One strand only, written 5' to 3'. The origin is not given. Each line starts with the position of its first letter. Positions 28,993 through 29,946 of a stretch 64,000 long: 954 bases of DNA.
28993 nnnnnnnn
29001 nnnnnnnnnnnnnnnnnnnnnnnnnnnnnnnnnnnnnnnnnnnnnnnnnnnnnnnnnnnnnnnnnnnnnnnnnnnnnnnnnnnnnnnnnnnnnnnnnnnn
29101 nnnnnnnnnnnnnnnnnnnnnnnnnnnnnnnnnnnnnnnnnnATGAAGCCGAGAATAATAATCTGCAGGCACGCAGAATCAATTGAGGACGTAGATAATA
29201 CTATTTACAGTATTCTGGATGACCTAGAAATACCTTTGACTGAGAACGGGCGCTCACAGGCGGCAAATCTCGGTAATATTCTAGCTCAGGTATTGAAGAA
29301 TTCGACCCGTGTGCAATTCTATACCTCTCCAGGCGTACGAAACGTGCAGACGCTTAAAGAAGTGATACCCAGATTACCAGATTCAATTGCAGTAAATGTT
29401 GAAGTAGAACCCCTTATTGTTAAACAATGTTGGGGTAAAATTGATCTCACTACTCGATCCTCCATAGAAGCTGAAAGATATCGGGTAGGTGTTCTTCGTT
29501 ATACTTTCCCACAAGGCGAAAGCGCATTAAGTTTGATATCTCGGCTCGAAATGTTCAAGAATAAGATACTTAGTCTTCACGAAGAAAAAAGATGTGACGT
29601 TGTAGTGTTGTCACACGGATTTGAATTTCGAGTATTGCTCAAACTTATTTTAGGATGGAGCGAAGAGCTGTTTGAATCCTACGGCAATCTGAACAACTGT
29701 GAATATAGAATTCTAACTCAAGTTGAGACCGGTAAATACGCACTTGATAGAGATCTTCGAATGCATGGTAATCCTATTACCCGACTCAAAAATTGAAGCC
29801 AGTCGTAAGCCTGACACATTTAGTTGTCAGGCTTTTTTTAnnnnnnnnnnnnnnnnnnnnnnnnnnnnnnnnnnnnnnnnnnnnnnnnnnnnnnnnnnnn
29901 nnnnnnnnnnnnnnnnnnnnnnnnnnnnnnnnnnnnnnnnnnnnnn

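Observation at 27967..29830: AT-rich three-gene islet: RfaE-II-like nucleotidyltransferase, NUDIX hydrolase and histidine phosphatase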

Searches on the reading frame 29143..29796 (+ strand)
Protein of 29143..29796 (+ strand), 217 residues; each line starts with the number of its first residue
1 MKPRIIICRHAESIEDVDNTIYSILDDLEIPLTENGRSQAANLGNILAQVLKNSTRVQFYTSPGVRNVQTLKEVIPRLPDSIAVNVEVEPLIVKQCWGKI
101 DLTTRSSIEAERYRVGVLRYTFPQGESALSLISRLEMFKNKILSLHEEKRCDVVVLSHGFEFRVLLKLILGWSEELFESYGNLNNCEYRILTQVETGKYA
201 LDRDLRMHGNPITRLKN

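Call 3: search_protein_families(library=pfam, proteins=[window:29143-29796:+], max_evalue=0.01)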
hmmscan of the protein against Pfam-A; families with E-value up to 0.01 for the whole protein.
window:29143-29796:+ (217 aa): 1 family
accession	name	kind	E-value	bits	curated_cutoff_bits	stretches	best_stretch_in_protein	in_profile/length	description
PF00300.27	His_Phos_1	-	1.9e-20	73.8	21.7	1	5-195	1-183/194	Histidine phosphatase superfamily (branch 1)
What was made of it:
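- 29143..29796 (+): 217-aa branch-1 histidine phosphatase (phosphoglycerate-mutase-like). PF00300 scores 73.8 bits (call 3).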

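Call 4: search_protein_families(library=ncbifam, proteins=[window:29143-29796:+], max_evalue=0.01)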
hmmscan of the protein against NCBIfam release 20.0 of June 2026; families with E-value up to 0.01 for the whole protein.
window:29143-29796:+ (217 aa): 15 families
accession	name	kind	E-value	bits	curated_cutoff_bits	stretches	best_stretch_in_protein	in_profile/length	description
NF045917.1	PhserinePhPspA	equivalog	1.6e-11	44.3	350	1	4-192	3-183/211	phosphoserine phosphatase PspA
NF038349.1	dPGM_arch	equivalog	1.7e-08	34.6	225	1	5-181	1-158/194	2,3-diphosphoglycerate-dependent phosphoglycerate mutase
TIGR03162.1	ribazole_cobC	equivalog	3.1e-08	33.3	162.9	1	6-173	2-159/176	alpha-ribazole phosphatase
NF010713.0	PRK14115.1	equivalog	5.1e-07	29.2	305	1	4-78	3-72/248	2,3-diphosphoglycerate-dependent phosphoglycerate mutase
NF009993.0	PRK13462.1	equivalog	3.7e-06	26.7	226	1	4-165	7-154/203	acid phosphatase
NF005567.0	PRK07238.1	equivalog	5.6e-06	25.9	326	1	5-178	180-346/378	bifunctional RNase H/acid phosphatase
TIGR03848.1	MSMEG_4193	subfamily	0.00015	21.3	203.85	1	5-171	2-165/204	MSMEG_4193 family putative phosphomutase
NF002901.0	PRK03482.1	equivalog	0.00017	21.3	261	1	6-186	5-177/215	2,3-diphosphoglycerate-dependent phosphoglycerate mutase GpmB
TIGR01258.1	pgm_1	subfamily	0.00026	20.5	81.7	0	106-175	130-198/245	2,3-bisphosphoglycerate-dependent phosphoglycerate mutase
NF011945.0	PRK15416.1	subfamily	0.00098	18.7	142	1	2-70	54-115/201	lipopolysaccharide core heptose(II)-phosphate phosphatase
NF052369.1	PmrG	equivalog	0.0013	18.2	170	1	5-73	23-85/168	lipopolysaccharide core heptose(II)-phosphate phosphatase PmrG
TIGR00249.1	sixA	equivalog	0.0016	18.3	74.5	1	26-87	17-77/154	phosphohistidine phosphatase SixA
NF010717.0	PRK14119.1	equivalog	0.003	17.2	378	0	3-70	2-64/228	2,3-diphosphoglycerate-dependent phosphoglycerate mutase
NF010718.0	PRK14120.1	equivalog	0.0042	16.4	366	0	3-70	5-67/249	phosphoglyceromutase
NF011580.0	PRK15004.1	equivalog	0.0058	16.6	250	1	4-159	2-150/203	adenosylcobalamin/alpha-ribazole phosphatase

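Call 11: find_encoding_contigs(protein=window:29143-29796:+, flank=10000, max_places=10)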
Protein window:29143-29796:+ (217 aa): 1 contig read that carries it; 1 place shown.
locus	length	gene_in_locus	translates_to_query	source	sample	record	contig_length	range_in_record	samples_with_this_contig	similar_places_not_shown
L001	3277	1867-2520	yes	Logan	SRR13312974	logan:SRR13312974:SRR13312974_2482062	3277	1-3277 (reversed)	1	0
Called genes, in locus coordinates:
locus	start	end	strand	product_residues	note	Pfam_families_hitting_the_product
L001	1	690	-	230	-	?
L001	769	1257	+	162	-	PF01467:CTP_transf_like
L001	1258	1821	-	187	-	PF00293:NUDIX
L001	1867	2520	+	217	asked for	PF00300:His_Phos_1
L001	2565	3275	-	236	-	?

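Call 25: search_solved_structures(query=window:29143-29796:+, max_evalue=0.01, show_alignments=2)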
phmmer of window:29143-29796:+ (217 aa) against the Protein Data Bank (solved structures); distinct sequences matched with E-value up to 0.01: 2.
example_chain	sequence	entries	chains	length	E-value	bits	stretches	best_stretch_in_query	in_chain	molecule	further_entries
4ij5_A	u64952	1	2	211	0.0002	24.1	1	4-204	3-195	Phosphoserine phosphatase 1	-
4ij6_A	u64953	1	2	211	0.0032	20.2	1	6-204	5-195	Phosphoserine phosphatase 1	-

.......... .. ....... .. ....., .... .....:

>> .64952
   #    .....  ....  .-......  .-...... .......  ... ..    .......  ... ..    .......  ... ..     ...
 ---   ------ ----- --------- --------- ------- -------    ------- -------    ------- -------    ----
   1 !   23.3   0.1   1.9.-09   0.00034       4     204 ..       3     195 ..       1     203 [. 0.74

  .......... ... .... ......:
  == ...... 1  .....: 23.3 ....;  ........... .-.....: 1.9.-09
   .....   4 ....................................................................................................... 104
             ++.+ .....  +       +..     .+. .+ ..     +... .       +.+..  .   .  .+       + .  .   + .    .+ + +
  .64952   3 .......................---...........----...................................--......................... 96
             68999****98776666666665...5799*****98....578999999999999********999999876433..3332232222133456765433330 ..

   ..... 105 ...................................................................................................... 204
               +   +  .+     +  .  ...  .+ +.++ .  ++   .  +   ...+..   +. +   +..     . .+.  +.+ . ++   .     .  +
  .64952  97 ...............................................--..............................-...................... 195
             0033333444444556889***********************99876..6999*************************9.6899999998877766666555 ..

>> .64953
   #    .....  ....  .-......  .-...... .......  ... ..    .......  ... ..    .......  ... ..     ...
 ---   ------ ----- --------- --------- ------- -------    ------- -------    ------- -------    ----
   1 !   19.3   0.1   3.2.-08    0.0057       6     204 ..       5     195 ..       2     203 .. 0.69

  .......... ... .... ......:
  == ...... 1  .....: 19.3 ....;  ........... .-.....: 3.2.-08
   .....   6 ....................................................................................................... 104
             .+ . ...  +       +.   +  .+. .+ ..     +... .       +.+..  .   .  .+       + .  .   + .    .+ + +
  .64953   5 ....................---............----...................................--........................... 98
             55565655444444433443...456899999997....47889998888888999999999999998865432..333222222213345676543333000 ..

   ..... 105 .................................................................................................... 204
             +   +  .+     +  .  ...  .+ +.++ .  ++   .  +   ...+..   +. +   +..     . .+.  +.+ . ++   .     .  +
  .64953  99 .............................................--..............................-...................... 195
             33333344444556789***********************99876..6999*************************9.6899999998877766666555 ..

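Call 29: find_homologous_proteins(query=window:29143-29796:+, max_evalue=0.001)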
Query window:29143-29796:+ (217 aa): 121 proteins with E <= 0.001 among 351 candidates; the best 120 are listed.
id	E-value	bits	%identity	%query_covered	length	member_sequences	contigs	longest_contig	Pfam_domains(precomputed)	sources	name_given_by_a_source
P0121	8.6e-139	478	100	100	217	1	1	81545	PF00300.28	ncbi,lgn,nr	ncbi:MAG: phosphoglycerate mutase-like protein [Candidatus Parcubacteria bacterium]|nr:phosphoglycer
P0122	3.7e-94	332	72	99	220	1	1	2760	PF00300.28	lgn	-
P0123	3.2e-93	329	70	98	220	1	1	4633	PF00300.28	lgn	-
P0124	2.5e-91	323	69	99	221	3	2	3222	PF00300.28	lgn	-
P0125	7.0e-91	321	67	99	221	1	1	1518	PF00300.28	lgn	-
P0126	1.5e-90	320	67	99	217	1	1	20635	PF00300.28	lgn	-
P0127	2.5e-90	319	67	99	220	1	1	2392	PF00300.28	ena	-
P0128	2.7e-90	319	66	100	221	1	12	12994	PF00300.28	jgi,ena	-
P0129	2.9e-90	319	69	98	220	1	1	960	PF00300.28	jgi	jgi:broad specificity phosphatase PhoE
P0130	3.7e-90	319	68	99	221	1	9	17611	PF00300.28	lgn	-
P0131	4.5e-90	319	67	98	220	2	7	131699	PF00300.28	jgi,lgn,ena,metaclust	metaclust:\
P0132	1.1e-89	317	68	98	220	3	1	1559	PF00300.28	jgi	jgi:broad specificity phosphatase PhoE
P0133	1.2e-89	317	67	99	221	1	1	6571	PF00300.28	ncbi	-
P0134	2.0e-89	316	67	100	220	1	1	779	PF00300.28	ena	-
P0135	2.6e-89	316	68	99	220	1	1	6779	PF00300.28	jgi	jgi:broad specificity phosphatase PhoE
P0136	3.5e-89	316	67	99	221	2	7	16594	PF00300.28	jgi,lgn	jgi:broad specificity phosphatase PhoE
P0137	5.1e-89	315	65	99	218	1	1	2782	PF00300.28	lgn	-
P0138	8.7e-89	314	67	100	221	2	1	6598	PF00300.28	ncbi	-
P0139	9.0e-89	314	67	98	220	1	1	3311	PF00300.28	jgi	jgi:broad specificity phosphatase PhoE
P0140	9.9e-89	314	67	98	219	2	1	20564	PF00300.28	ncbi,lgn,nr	ncbi:MAG: histidine phosphatase family protein [Candidatus Parcubacteria bacterium]|nr:histidine pho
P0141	1.2e-88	314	67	99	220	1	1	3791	PF00300.28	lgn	-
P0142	1.2e-88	314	68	98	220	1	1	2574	PF00300.28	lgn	-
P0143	1.2e-88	314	67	98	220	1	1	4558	PF00300.28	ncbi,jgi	jgi:broad specificity phosphatase PhoE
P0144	2.8e-88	313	66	99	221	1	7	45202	PF00300.28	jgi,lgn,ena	jgi:broad specificity phosphatase PhoE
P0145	3.0e-88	313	67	99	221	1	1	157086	PF00300.28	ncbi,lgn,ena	-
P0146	3.2e-88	313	67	99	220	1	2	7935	PF00300.28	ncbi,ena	-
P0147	3.9e-88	312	66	99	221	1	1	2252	PF00300.28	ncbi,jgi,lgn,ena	jgi:broad specificity phosphatase PhoE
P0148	4.0e-88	312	67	98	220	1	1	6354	PF00300.28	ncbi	-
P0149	4.1e-88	312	67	98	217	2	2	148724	PF00300.28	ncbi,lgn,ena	-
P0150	5.0e-88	312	67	98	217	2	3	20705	PF00300.28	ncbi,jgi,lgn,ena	jgi:broad specificity phosphatase PhoE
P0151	5.2e-88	312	66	99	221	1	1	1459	PF00300.28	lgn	-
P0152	5.3e-88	312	67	99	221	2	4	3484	PF00300.28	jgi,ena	-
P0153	5.8e-88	312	66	99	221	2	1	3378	PF00300.28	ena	-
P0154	1.3e-87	311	65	100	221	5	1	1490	PF00300.28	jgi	-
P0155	1.6e-87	310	66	98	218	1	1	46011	PF00300.28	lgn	-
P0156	2.5e-87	310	65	99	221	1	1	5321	PF00300.28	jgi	jgi:broad specificity phosphatase PhoE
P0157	2.6e-87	310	66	99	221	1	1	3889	PF00300.28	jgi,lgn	jgi:broad specificity phosphatase PhoE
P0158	2.9e-87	309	64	99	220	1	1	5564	PF00300.28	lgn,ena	-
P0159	3.0e-87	309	66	99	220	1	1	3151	PF00300.28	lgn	-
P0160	3.2e-87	309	65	99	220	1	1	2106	PF00300.28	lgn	-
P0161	3.8e-87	309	64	98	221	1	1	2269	PF00300.28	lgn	-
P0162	4.1e-87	309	65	99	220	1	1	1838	PF00300.28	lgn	-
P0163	4.2e-87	309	65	99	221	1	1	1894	PF00300.28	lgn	-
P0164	5.3e-87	309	67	99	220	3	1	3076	PF00300.28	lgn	-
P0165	6.5e-87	308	66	99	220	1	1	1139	PF00300.28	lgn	-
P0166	8.1e-87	308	65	99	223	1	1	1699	PF00300.28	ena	-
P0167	9.0e-87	308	66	98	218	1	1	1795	PF00300.28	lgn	-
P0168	1.1e-86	308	65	100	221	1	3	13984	PF00300.28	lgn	-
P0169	1.1e-86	307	66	99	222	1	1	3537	PF00300.28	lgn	-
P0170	1.3e-86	307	65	99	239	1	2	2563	PF00300.28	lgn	-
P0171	1.7e-86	307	66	98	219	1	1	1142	PF00300.28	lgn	-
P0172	2.0e-86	307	65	99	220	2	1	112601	PF00300.28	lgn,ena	-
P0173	2.1e-86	307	65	99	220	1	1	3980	PF00300.28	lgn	-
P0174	2.1e-86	307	65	99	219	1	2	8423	PF00300.28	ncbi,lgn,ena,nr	ncbi:MAG TPA: histidine phosphatase family protein [Candidatus Yonathbacteria bacterium]|nr:histidin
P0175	2.5e-86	306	64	99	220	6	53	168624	PF00300.28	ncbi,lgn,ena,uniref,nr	ncbi:MAG: hypothetical protein UY69_C0022G0009 [Parcubacteria group bacterium GW2011_GWF1_52_5]|unir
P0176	2.7e-86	306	65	99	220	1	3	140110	PF00300.28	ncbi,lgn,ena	ncbi:MAG: histidine phosphatase family protein [Patescibacteria group bacterium]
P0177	3.5e-86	306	65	98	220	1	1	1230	PF00300.28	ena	-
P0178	3.7e-86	306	64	99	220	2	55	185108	PF00300.28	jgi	jgi:broad specificity phosphatase PhoE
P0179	5.0e-86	305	65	98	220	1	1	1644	PF00300.28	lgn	-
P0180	1.1e-85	304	66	99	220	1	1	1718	PF00300.28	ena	-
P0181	1.2e-85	304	65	98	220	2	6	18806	PF00300.28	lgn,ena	-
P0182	1.4e-85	304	65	99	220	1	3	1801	PF00300.28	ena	-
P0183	3.6e-85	303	63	99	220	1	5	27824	PF00300.28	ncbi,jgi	jgi:broad specificity phosphatase PhoE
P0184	4.0e-85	302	65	99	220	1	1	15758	PF00300.28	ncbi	-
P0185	5.1e-85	302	63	100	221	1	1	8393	PF00300.28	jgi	jgi:broad specificity phosphatase PhoE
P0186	5.8e-85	302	65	99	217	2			PF00300.28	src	-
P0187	7.0e-85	302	63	100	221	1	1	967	PF00300.28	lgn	-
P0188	8.4e-85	301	65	99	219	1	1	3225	PF00300.28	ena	-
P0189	1.1e-84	301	66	99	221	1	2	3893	PF00300.28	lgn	-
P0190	1.8e-84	300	65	99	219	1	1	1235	PF00300.28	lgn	-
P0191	3.7e-84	299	64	99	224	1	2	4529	PF00300.28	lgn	-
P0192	1.4e-83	297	65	99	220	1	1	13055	PF00300.28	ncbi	-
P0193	2.3e-83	297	64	99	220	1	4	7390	PF00300.28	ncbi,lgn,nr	ncbi:MAG: hypothetical protein QG621_699 [Patescibacteria group bacterium]|nr:hypothetical protein [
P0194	1.5e-82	294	62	98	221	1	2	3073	PF00300.28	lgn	-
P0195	3.0e-82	293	61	100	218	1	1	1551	PF00300.28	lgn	-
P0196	3.8e-82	293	65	99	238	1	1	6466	PF00300.28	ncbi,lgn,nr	ncbi:MAG: phosphoglycerate mutase family protein [Candidatus Taylorbacteria bacterium]|nr:phosphogly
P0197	4.8e-82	292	64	99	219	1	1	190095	PF00300.28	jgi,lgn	jgi:broad specificity phosphatase PhoE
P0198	1.1e-81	291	64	99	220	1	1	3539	PF00300.28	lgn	-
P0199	1.3e-81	291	63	97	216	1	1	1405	PF00300.28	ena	-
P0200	8.6e-81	288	61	99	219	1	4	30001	PF00300.28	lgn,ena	-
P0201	9.5e-79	282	59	99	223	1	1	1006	PF00300.28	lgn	-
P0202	1.5e-78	281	61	99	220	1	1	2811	PF00300.28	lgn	-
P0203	2.0e-78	281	58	100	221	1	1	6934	PF00300.28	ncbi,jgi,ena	-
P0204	1.2e-77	278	61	99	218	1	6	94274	PF00300.28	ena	-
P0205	1.7e-77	278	62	99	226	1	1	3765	PF00300.28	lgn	-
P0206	1.9e-77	277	61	99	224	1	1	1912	PF00300.28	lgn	-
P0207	4.6e-77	276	60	99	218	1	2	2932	PF00300.28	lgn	-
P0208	6.7e-77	276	64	92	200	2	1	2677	PF00300.28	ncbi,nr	ncbi:histidine phosphatase family protein [Candidatus Woesebacteria bacterium]|nr:histidine phosphat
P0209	4.1e-76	273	61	94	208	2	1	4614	PF00300.28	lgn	-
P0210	5.3e-76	273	58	100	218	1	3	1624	PF00300.28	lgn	-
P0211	1.2e-74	268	57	99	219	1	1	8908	PF00300.28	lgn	-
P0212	2.3e-73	264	68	82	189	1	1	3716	PF00300.28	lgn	-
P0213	1.3e-72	262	60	99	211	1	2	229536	PF00300.28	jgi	jgi:broad specificity phosphatase PhoE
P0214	3.2e-72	260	59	99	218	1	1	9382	PF00300.28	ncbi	-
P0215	1.3e-71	258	59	99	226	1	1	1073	PF00300.28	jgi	jgi:broad specificity phosphatase PhoE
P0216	1.6e-67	245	56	98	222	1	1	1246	PF00300.28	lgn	-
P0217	3.8e-66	240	59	88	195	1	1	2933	PF00300.28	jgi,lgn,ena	-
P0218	7.9e-66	239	66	78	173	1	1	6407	PF00300.28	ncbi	-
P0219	1.1e-65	239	65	79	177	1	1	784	PF00300.28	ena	-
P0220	4.8e-64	234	66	75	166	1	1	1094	PF00300.28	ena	-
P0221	7.2e-64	233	62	78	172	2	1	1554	PF00300.28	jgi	jgi:broad specificity phosphatase PhoE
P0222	1.3e-63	232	53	99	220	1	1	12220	PF00300.28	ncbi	-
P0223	9.4e-63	229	54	93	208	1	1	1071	PF00300.28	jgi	jgi:broad specificity phosphatase PhoE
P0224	5.3e-52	194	63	68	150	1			PF00300.28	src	-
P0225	1.0e-47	180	46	96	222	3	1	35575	PF00300.28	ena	-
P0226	2.2e-47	179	68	58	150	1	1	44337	PF00300.28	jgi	jgi:broad specificity phosphatase PhoE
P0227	1.5e-43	167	44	96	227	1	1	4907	PF00300.28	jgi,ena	-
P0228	4.9e-42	162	39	96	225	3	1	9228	PF00300.28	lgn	-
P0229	6.6e-42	161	39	96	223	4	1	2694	PF00300.28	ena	-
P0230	1.2e-41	160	41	96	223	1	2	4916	PF00300.28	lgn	-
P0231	3.3e-41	159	40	94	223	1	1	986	PF00300.28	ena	-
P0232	3.4e-41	159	40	94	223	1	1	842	PF00300.28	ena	-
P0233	6.0e-41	158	39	92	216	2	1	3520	PF00300.28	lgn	-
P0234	9.7e-41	157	40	94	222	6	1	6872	PF00300.28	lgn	-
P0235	1.3e-40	157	43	83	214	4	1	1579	PF00300.28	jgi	jgi:broad specificity phosphatase PhoE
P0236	3.3e-40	156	41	92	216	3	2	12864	PF00300.28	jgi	-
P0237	4.7e-40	155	38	95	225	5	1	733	PF00300.28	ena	-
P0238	5.4e-40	155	39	92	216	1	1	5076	PF00300.28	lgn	-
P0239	6.0e-40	155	39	94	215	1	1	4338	PF00300.28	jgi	jgi:broad specificity phosphatase PhoE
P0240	6.1e-40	155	44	89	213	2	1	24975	PF00300.28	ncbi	-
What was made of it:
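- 29143..29796 (+): More than 100 clusters share 55-72% identity (call 29).
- The phosphatase is very conserved, at 55-72% identity (call 29).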

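Call 30: find_encoding_contigs(protein=P0175, flank=6000, max_places=4)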
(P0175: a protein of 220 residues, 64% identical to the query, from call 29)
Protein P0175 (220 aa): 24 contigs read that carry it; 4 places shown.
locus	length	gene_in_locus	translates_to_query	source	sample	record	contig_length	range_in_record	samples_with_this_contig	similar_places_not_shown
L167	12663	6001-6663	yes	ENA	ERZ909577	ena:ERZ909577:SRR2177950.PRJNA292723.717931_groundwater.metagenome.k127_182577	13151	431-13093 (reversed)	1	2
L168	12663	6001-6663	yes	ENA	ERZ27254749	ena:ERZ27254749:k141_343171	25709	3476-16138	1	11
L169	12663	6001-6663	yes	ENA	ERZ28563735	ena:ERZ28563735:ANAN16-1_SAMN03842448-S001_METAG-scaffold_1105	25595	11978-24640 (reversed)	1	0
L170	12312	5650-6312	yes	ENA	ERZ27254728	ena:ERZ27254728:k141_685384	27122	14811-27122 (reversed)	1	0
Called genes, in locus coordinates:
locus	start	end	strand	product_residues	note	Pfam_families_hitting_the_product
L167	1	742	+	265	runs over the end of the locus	?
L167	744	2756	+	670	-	PF03030:H_PPase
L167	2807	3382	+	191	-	-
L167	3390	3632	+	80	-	-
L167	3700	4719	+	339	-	PF05697:Trigger_N, PF05698:Trigger_C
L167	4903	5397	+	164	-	PF01467:CTP_transf_like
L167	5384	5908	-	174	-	PF00293:NUDIX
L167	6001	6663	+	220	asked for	PF00300:His_Phos_1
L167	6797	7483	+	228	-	PF00574:CLP_protease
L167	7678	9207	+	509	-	PF12072:RNase_Y_N, PF00013:KH_1 (weak), PF08668:HDOD (faint), PF01966:HD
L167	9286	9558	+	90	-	PF00216:Bac_DNA_binding, PF18291:HU-HIG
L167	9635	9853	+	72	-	-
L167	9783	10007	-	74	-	-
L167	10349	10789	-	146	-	PF07884:VKOR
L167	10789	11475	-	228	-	PF13462:Thioredoxin_4, PF01323:DSBA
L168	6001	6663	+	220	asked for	PF00300:His_Phos_1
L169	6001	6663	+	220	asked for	PF00300:His_Phos_1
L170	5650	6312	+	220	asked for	PF00300:His_Phos_1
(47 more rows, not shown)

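Call 31: find_encoding_contigs(protein=P0178, flank=6000, max_places=4)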
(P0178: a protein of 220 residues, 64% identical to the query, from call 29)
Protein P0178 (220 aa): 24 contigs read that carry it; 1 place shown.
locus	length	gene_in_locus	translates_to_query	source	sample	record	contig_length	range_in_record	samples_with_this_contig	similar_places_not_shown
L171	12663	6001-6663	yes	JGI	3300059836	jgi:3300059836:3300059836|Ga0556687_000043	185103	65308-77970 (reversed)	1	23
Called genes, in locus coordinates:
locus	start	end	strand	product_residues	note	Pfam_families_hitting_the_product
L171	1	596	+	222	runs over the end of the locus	PF12710:HAD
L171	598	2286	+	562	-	PF16927:HisKA_7TM, PF00512:HisKA, PF02518:HATPase_c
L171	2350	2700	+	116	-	PF18924:DUF5674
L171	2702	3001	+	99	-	-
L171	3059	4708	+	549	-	PF16927:HisKA_7TM, PF00512:HisKA, PF02518:HATPase_c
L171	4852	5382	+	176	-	PF01467:CTP_transf_like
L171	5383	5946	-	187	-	PF00293:NUDIX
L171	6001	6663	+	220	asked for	PF00300:His_Phos_1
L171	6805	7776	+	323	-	PF00579:tRNA-synt_1b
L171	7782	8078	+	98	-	-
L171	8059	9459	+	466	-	PF01336:tRNA_anti-codon, PF00152:tRNA-synt_2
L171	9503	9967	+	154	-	-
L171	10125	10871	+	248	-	PF02616:SMC_ScpA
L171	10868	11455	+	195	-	PF04079:SMC_ScpB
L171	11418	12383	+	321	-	PF00768:Peptidase_S11, PF13354:Beta-lactamase2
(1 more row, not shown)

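Call 32: find_encoding_contigs(protein=P0145, flank=6000, max_places=3)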
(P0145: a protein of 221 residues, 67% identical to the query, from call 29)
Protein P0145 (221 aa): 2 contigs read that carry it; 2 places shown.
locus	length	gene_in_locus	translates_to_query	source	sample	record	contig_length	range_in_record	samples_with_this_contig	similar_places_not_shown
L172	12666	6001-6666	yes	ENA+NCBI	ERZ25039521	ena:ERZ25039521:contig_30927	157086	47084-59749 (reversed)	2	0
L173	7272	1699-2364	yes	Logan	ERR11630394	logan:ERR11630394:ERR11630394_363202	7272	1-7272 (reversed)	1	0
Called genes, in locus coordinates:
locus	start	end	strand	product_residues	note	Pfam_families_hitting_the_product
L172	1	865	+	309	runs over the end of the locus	PF18075:FtsX_ECD, PF02687:FtsX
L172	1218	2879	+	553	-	PF01656:CbiA (weak), PF06418:CTP_synth_N, PF00117:GATase, PF07722:Peptidase_C26 (faint)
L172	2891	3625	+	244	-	PF03372:Exo_endo_phos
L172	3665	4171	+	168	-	-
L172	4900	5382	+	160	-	PF01467:CTP_transf_like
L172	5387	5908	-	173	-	PF00293:NUDIX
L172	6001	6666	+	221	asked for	PF00300:His_Phos_1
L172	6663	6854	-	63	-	-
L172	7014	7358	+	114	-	-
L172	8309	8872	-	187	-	PF06736:TMEM175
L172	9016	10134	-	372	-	PF00149:Metallophos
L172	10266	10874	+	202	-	PF02798:GST_N, PF13417:GST_N_3, PF13409:GST_N_2, PF00043:GST_C, PF13410:GST_C_2 (weak)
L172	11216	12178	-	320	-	PF01018:GTP1_OBG, PF01926:MMR_HSR1, PF02421:FeoB_N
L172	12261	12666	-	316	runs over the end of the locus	PF08448:PAS_4 (faint), PF07568:HisKA_2, PF02518:HATPase_c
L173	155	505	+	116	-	-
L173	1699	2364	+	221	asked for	PF00300:His_Phos_1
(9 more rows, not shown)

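Call 52: search_protein_families(library=padloc, proteins=[window:29143-29796:+], max_evalue=0.01)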
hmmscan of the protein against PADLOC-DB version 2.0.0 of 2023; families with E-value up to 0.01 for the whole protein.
window:29143-29796:+ (217 aa): 0 families

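Call 53: search_protein_families(library=phrogs, proteins=[window:29143-29796:+], max_evalue=0.001)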
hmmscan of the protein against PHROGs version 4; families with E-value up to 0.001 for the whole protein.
window:29143-29796:+ (217 aa): 1 family
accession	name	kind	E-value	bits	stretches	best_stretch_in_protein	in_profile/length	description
phrog_12933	-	unknown function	9.4e-14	52.9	1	4-174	3-166/197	-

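Call 59: predict_structure(alignment_id=A2)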
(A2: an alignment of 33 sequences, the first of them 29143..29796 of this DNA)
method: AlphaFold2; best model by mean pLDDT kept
length: 217 residues; sequences in the alignment: 33
mean_pLDDT: 94.7   pTM: 0.91
mean pLDDT of the five models: 94.7, 94.3, 94.1, 93.6, 92.4
residues with pLDDT >= 90: 196; 70-90: 19; 50-70: 2; < 50: 0
segments of 3 or more residues with pLDDT < 50: none
pLDDT, mean of each block of 10 residues (from residue 1): 94 96 93 99 98 97 98 98 98 94 90 94 96 98 93 97 98 94 96 92 91 70
secondary structure, 60 per line:
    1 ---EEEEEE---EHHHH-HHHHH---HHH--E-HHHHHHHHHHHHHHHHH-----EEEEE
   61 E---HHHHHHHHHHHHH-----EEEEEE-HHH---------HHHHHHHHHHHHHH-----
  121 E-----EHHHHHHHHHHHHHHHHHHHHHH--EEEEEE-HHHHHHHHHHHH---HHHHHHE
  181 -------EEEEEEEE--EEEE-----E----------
elements in order: E4-9 H14-17 H19-23 H34-50 E56-61 H65-77 E83-88 H102-115 H128-149 E152-157 H159-170 H174-179 E188-195 E198-201
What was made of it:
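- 29143..29796 (+): The AF2 model has pLDDT 94.7 (call 59).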
